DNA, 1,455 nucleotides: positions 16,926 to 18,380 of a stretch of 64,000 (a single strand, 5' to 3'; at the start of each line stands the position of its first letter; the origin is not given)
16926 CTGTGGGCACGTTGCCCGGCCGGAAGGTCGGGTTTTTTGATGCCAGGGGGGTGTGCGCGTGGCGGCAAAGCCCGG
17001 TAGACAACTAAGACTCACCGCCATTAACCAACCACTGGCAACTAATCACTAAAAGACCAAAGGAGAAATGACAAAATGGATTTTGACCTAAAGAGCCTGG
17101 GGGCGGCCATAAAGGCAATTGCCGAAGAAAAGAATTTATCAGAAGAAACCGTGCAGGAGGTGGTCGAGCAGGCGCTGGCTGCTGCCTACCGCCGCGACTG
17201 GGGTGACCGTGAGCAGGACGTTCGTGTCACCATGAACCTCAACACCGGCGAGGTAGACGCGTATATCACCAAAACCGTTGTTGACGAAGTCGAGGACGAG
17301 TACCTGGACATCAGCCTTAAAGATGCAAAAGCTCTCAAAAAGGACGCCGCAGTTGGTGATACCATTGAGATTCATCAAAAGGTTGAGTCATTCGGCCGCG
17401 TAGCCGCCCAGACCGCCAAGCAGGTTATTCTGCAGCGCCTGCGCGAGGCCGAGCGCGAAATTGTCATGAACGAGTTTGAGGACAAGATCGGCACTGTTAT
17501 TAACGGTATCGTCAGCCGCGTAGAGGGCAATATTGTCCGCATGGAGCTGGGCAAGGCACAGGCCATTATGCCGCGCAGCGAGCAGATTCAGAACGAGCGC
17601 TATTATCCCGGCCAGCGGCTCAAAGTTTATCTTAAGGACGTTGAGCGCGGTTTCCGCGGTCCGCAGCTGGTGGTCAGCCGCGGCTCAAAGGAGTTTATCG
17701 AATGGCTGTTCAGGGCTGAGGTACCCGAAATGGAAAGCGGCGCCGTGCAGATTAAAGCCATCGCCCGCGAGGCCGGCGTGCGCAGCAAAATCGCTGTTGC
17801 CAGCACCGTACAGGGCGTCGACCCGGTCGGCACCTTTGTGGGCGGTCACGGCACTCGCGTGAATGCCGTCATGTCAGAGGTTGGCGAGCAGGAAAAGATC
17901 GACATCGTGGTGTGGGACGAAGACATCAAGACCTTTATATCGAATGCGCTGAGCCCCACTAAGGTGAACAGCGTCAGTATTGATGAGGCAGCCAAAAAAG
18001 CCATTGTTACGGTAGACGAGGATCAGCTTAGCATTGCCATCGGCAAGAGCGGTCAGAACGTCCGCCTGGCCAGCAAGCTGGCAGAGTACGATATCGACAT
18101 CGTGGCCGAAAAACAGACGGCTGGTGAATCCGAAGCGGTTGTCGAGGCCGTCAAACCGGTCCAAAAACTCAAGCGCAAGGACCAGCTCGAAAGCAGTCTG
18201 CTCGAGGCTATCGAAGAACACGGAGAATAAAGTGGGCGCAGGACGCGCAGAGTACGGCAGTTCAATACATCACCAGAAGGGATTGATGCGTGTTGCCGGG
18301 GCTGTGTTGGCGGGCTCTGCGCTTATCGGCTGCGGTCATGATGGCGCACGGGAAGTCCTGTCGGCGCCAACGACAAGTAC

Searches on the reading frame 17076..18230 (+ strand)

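Call 70: search_protein_families(library=pfam, proteins=[window:17076-18230:+])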
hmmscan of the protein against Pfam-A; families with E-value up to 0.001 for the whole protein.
window:17076-18230:+ (384 aa): 5 families
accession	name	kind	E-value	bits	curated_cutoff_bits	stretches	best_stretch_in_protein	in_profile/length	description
PF08529.16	NusA_N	-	3.7e-37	127.6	23.8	1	10-128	4-119/119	NusA N-terminal domain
PF13184.12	KH_5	-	6.2e-22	77.9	27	1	233-302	1-69/69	NusA-like KH domain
PF07650.23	KH_2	-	6.8e-08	32.7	22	1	284-354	2-66/78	KH domain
PF23095.1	KH_NusA_C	-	6.5e-07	29.7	34.2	1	309-342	1-34/59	Transcription termination/antitermination protein NusA, KH domain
PF00575.29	S1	-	2.4e-06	28.3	22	1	136-198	2-71/74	S1 RNA binding domain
